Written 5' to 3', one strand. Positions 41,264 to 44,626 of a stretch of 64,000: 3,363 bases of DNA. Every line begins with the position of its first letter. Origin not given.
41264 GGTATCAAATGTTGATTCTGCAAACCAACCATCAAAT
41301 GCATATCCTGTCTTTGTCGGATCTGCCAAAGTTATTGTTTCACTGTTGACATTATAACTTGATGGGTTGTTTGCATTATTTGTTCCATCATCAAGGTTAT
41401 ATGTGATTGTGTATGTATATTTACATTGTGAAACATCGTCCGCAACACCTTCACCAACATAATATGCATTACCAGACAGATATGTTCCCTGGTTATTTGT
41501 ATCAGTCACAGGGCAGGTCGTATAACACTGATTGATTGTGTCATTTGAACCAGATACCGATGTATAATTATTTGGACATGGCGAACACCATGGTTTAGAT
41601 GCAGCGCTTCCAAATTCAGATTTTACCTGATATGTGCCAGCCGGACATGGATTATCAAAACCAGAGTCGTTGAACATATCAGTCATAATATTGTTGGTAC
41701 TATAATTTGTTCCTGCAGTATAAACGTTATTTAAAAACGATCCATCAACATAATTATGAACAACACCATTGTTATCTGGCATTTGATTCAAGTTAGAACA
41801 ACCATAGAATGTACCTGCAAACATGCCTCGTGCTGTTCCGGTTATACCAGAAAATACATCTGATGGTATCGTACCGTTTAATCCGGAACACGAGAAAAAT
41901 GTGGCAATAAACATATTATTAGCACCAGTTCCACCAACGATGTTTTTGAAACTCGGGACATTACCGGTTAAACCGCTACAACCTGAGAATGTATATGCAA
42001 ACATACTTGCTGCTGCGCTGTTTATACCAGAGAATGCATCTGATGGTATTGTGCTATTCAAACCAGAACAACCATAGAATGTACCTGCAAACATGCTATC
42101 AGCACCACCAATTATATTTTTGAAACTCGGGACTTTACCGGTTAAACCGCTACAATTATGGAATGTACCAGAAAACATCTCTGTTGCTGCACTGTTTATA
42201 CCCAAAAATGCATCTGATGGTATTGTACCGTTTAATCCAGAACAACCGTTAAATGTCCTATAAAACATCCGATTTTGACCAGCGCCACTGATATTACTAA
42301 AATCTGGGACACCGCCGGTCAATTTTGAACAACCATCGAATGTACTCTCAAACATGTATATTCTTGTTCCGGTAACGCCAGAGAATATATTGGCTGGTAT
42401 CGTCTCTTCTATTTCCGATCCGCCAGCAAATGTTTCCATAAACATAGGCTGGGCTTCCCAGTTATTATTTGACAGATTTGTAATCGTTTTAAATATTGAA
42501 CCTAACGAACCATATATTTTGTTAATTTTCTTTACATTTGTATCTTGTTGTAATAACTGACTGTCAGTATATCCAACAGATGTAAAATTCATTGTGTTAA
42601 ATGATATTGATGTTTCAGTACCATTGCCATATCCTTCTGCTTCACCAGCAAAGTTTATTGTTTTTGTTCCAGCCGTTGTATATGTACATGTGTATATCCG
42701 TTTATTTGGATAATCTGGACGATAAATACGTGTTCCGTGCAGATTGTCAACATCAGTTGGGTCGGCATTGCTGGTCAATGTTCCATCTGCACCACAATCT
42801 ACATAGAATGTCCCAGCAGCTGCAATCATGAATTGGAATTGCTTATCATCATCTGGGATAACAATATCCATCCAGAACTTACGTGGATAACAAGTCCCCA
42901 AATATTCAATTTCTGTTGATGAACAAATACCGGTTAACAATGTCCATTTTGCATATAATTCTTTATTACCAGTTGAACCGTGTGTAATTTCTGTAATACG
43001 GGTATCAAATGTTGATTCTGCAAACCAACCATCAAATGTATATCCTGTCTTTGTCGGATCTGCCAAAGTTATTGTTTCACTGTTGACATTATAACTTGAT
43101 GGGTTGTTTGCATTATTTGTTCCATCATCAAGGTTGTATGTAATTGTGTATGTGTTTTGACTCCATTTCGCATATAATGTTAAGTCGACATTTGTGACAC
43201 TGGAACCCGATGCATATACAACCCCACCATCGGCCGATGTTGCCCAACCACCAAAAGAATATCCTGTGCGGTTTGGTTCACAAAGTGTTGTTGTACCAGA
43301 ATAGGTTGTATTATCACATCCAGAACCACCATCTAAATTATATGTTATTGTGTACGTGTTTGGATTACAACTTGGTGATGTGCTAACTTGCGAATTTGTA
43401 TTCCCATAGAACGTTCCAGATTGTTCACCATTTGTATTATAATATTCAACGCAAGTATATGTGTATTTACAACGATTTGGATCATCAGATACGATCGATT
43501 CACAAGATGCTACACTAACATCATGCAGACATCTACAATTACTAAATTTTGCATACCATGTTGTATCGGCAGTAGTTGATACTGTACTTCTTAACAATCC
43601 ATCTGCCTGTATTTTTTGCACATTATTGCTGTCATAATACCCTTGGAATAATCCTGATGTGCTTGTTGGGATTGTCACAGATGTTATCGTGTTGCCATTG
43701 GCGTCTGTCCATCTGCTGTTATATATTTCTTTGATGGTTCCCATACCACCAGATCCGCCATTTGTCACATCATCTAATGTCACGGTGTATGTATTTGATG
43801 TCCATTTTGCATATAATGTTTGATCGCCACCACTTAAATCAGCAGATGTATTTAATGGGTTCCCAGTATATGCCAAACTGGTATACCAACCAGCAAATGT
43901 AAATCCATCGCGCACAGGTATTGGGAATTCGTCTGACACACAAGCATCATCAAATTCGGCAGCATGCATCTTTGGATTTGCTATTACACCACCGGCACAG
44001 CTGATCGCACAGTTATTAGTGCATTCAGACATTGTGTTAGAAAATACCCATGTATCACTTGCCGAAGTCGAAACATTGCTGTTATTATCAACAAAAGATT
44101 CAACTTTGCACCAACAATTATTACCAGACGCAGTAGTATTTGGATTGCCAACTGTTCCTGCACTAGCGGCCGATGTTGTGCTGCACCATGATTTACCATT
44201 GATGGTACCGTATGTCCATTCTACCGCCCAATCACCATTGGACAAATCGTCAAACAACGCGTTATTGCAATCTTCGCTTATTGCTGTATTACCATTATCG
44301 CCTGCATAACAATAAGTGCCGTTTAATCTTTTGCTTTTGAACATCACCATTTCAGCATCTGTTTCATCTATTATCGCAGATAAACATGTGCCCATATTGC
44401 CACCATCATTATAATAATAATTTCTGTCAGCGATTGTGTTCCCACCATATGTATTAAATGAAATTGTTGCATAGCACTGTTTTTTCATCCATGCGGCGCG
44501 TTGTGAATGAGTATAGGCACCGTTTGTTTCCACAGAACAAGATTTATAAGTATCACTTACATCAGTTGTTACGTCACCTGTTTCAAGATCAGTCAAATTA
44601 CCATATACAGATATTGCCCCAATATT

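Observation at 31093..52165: About 21 kb of one strand encodes a single mosaic giant secreted protein of roughly 7,000 codons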

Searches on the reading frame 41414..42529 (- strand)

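Call 17: search_protein_families(library=pfam, proteins=[window:41414-42529:-], max_evalue=10)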
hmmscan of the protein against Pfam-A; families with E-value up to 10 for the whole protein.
seq(372 aa): 2 families
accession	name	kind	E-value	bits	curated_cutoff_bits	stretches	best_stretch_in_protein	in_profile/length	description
PF07699.19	Ephrin_rec_like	-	0.14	12.4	23.1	1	294-328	13-42/48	Tyrosine-protein kinase ephrin type A/B receptor-like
PF08953.17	DUF1899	-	1.1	9.6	20.7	1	324-358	10-44/66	Domain of unknown function (DUF1899)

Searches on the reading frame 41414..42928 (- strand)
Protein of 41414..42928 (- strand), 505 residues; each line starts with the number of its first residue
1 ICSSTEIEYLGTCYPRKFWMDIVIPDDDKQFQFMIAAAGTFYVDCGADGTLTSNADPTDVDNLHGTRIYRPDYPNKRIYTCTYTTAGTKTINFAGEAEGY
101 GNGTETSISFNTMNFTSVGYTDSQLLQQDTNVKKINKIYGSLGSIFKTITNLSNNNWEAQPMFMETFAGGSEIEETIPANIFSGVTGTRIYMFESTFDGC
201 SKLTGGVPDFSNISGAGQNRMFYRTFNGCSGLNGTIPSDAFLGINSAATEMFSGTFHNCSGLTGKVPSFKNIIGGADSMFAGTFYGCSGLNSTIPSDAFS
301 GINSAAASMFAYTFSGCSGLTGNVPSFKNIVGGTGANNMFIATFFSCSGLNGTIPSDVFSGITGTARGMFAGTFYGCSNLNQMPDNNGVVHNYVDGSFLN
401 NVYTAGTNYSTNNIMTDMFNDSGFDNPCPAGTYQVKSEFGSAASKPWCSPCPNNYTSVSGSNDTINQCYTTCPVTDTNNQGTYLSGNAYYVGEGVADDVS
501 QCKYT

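Call 20: find_homologous_proteins(query=window:41414-42928:-, max_evalue=0.001)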
Query seq(505 aa) (505 aa): 320 proteins with E <= 0.001 among 8000 candidates; the best 120 are listed.
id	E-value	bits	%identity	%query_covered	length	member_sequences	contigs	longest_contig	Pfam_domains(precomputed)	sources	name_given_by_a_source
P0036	4.2e-109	384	38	70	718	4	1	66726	-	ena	-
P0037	1.3e-94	336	37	94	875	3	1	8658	-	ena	-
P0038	4.3e-94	335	40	76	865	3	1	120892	-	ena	-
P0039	2.4e-93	332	38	79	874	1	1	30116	PF00801.27,PF18911.7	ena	-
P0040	2.5e-93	332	41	73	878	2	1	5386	PF18911.7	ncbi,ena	-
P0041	4.1e-92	328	38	76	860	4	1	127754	PF00801.27,PF18911.7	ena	-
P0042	2.0e-90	323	60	50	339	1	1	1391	PF09479.17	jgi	jgi:hypothetical protein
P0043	2.4e-90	322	41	79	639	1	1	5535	-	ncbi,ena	-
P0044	1.4e-89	320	32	78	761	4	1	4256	-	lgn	-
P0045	3.1e-87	312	43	70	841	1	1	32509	-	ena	-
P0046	2.6e-85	306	40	87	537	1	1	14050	-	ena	-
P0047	4.3e-85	305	37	74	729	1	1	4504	-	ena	-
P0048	1.3e-84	303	37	83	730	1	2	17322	-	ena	-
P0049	7.6e-84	301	40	75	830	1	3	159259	-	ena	-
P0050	1.1e-82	297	31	98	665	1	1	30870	-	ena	-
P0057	1.5e-79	287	43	63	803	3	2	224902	PF00801.27,PF18911.7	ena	-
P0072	5.8e-71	258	40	58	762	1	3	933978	PF00801.27,PF18911.7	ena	-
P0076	5.1e-70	255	37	74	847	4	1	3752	PF00801.27,PF18911.7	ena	-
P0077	5.6e-69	252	38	71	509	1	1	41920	-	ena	-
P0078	7.4e-69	251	43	63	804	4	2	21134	PF00801.27,PF18911.7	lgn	-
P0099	1.4e-61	227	43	41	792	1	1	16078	PF00801.27,PF18911.7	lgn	-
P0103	3.4e-61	226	43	41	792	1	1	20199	PF00801.27,PF18911.7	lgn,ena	-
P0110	6.8e-59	219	42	67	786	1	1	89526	PF00801.27,PF18911.7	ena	-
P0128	1.6e-54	204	43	67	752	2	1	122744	PF00801.27,PF18911.7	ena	-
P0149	3.7e-48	183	30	68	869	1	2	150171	PF18911.7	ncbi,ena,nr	ncbi:MAG: hypothetical protein IKA73_03855 [Alphaproteobacteria bacterium]|nr:hypothetical protein [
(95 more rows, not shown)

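Call 83: search_protein_families(library=ncbifam, proteins=[P0046, P0077, P0036], max_evalue=0.01)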
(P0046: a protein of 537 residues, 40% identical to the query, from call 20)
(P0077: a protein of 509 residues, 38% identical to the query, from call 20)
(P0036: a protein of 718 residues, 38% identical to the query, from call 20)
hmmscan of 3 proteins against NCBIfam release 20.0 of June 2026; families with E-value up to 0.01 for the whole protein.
P0046 (537 aa): 0 families

P0077 (509 aa): 1 family
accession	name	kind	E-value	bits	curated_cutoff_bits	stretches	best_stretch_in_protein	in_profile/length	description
TIGR02167.2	Liste_lipo_26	repeat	0.00036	20.2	30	0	244-255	1-12/26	PARCEL repeat-containing surface protein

P0036 (718 aa): 1 family
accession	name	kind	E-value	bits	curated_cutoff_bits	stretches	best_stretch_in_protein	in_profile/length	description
NF058578.1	CPR_pilus_PamR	equivalog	0.00092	18.2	300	1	130-165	184-220/297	pilus system RbmA-like protein PamR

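Call 89: search_protein_families(library=pfam, proteins=[P0041, P0039], max_evalue=10)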
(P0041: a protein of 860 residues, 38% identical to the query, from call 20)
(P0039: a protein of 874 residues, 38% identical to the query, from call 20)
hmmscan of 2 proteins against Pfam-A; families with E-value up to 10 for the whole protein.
P0041 (860 aa): 4 families
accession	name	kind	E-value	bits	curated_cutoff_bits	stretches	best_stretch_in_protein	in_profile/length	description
PF18911.6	PKD_4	-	1.8e-08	34.8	27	2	500-541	36-69/85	PKD domain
PF00801.26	PKD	-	6.2e-08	33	23.5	2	476-551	14-76/80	PKD domain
PF10063.14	DUF2301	-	0.22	12.4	25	0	668-713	56-101/135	Uncharacterized integral membrane protein (DUF2301)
PF10528.15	GLEYA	-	5.1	7.9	26.2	1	486-539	12-65/91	GLEYA domain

P0039 (874 aa): 4 families
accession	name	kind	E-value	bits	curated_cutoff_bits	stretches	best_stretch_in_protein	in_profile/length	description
PF18911.6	PKD_4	-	3.3e-08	33.9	27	2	135-173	36-66/85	PKD domain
PF00801.26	PKD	-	5e-06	26.9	23.5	2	139-174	35-64/80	PKD domain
PF23616.1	Ig_GEX2_N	-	0.0056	17.2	27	2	118-175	35-91/105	GEX2 N-terminal Ig-like domain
PF22065.2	Cep192_D7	-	0.17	12.2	27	0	114-164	14-65/125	Cep192 domain 7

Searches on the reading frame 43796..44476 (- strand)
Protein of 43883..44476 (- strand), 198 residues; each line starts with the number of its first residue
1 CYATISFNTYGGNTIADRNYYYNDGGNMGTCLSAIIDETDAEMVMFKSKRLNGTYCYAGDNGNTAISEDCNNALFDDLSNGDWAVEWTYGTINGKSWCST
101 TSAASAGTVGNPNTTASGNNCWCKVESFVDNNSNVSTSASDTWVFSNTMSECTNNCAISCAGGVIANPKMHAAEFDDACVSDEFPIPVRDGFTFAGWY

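Call 17: search_protein_families(library=pfam, proteins=[window:43883-44476:-], max_evalue=10)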
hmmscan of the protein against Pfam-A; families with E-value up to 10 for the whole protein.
seq(198 aa): 2 families
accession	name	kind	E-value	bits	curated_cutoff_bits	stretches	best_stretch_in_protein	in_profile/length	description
PF09479.16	Flg_new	-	0.056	14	27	1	184-198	25-39/65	Listeria-Bacteroides repeat domain (List_Bact_rpt)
PF07714.23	PK_Tyr_Ser-Thr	-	0.15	11.8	23.1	1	116-159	164-204/258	Protein tyrosine and serine/threonine kinase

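Call 68: search_solved_structures(query=A5, max_evalue=10)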
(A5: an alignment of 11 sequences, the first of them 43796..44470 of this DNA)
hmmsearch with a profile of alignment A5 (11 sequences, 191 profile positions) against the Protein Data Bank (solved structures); distinct sequences matched with E-value up to 10: 6.
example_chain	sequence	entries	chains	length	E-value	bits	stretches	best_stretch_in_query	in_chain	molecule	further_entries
2y5p_A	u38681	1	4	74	0.02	18.4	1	9-46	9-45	INTERNALIN B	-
9qr5_A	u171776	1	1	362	0.26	14.8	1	9-46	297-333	Internalin B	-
1m9s_A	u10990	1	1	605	0.28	14.7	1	9-46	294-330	Internalin B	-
2y5q_A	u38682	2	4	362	0.3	14.5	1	9-46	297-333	INTERNALIN B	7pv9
7nms_A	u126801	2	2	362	0.36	14.3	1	9-46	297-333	Internalin B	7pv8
9qr4_A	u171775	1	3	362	0.63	13.5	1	10-46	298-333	Internalin B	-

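Call 72: predict_structure(alignment_id=A5)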
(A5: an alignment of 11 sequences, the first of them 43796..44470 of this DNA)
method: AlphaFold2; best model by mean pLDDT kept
length: 225 residues; sequences in the alignment: 11
mean_pLDDT: 59.2   pTM: 0.56
mean pLDDT of the five models: 59.2, 56.7, 56.5, 56.2, 52.8
residues with pLDDT >= 90: 27; 70-90: 65; 50-70: 25; < 50: 108
segments of 3 or more residues with pLDDT < 50: 1-28, 45-66, 68-75, 176-225
pLDDT, mean of each block of 10 residues (from residue 1): 27 35 45 56 46 44 45 56 82 91 91 83 86 80 89 83 78 55 34 33 39 38 37
secondary structure, 60 per line:
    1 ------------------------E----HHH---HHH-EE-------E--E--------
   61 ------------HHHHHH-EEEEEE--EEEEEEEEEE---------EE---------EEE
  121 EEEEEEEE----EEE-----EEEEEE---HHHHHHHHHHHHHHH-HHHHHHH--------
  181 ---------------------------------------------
elements in order: H73-78 E80-85 E88-97 E118-128 E133-135 E141-146 H150-164 H166-172

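Call 76: fold_search(model_id=the predicted structure, library=pdb)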
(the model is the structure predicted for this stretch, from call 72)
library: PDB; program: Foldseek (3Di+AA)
matches with E <= 10: 115; with E <= 0.001: 0
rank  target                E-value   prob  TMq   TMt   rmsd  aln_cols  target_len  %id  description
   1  6r1g_A                1.4e+00  0.05  0.15  0.21  12.6       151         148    8  Crystal structure of Borrelia burgdorferi periplasmic protein BB0365 (IPLA7, p22) (released 2019-09-18)
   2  4xem                  1.4e+00  0.03  0.14  0.09  15.6       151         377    7  Crystal Structure of wild type human AlaRS catalytic domain (released 2016-02-17)
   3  4xeo_A                1.6e+00  0.02  0.11  0.08  15.5       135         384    8  Crystal Structure of human AlaRS catalytic domain with R329H mutation (released 2015-12-30)
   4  9hdh_A                2.2e+00  0.07  0.11  0.07   6.6        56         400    5  Structure of s.c.Osh6 in complex with Ist2 732-761 and POPS (released 2025-09-03)
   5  9jdn_B                2.4e+00  0.02  0.10  0.06  10.6        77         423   13  Crystal structure of alanyl-tRNA synthetase L219M mutant in complex with ATP and L-alanine (released 2025-06-18)
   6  2wp8_A                2.7e+00  0.04  0.08  0.07   8.1        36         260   14  yeast rrp44 nuclease (released 2009-11-10)
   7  8qc2_A                2.7e+00  0.02  0.11  0.08  13.0       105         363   10  Crystal structure of NAD-dependent glycoside hydrolase from Flavobacterium sp. (strain K172) in complex with co-factor (released 2023-12-27)
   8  5v59                  2.7e+00  0.02  0.14  0.09  15.6       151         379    7  Crystal structure of catalytic fragment of human AlaRS in complex with Aze-SA (released 2018-01-10)
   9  4xeo_B                2.7e+00  0.01  0.12  0.08  15.6       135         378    7  Crystal Structure of human AlaRS catalytic domain with R329H mutation (released 2015-12-30)
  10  9li3_A                2.8e+00  0.01  0.11  0.07  14.2       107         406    6  Crystal structure of FAD-dependent oxidoreductase from Marinomonas mediterranea (released 2026-01-21)
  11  3hy1_A                3.2e+00  0.02  0.11  0.06  10.8        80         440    8  Crystal Structure of catalytic fragment of E. coli AlaRS G237A in complex with SerSA (released 2009-12-15)
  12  6tc9_A                3.2e+00  0.01  0.08  0.07  10.7        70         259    6  Crystal structure of MutM from Neisseria meningitidis (released 2020-09-16)
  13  5knn_A                3.4e+00  0.01  0.12  0.07  16.6       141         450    8  Evolutionary gain of alanine mischarging to non-cognate tRNAs with a G4:U69 base pair (released 2016-09-28)
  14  3hxz_A                3.6e+00  0.02  0.11  0.06  10.8        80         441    6  Crystal Structure of catalytic fragment of E. coli AlaRS G237A in complex with AlaSA (released 2009-12-15)
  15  9gck_D                3.8e+00  0.01  0.09  0.06  15.2        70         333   11  yeast TFIIIC TauA subcomplex bound to a tRNA gene (released 2024-11-27)
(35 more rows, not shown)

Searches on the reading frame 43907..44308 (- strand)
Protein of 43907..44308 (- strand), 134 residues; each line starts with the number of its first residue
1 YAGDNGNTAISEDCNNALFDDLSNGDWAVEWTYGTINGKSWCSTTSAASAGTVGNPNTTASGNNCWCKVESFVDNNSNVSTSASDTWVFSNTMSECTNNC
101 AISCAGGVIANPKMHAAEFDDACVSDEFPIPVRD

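Call 51: find_homologous_proteins(query=A3, max_evalue=0.001)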
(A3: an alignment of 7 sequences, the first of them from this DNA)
Query A3 (7 sequences) (134 aa, profile of the alignment): 5 proteins with E <= 0.001 among 452 candidates.
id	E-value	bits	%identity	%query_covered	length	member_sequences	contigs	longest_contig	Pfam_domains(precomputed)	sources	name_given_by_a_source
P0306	1.2e-23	101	38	74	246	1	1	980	PF09479.17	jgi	-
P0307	2.7e-21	94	38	74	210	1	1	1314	PF09479.17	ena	-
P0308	7.9e-20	89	38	74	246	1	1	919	PF09479.17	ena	-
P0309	6.0e-16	76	37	42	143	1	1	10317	-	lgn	-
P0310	3.4e-13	68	44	44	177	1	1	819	-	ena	-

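Call 83: search_protein_families(library=ncbifam, proteins=[P0306, P0307], max_evalue=0.01)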
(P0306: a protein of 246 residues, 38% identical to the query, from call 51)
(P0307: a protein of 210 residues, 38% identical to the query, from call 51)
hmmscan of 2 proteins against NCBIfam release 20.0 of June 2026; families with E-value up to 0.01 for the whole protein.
P0306 (246 aa): 3 families
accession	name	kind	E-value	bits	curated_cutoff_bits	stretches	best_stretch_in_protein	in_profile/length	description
TIGR02543.1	List_Bact_rpt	repeat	0.00064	20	20.95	1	85-95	1-11/44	TIGR02543 family repeat protein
NF053612.1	anchor_PA1041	equivalog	0.0016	18.4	250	1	140-196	24-81/236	PA1041 family peptidoglycan-binding anchor lipoprotein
NF033189.1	internalin_A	exception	0.0041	15.5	1600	1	61-105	641-688/799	class 1 internalin InlA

P0307 (210 aa): 3 families
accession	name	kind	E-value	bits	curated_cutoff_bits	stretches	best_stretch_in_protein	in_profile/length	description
NF033188.1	internalin_H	exception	1.3e-05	24.1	1050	1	10-163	334-477/548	InlH/InlC2 family class 1 internalin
NF053612.1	anchor_PA1041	equivalog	0.00088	19.3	250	1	102-185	24-106/236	PA1041 family peptidoglycan-binding anchor lipoprotein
NF033189.1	internalin_A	exception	0.0019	16.6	1600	1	23-171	499-637/799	class 1 internalin InlA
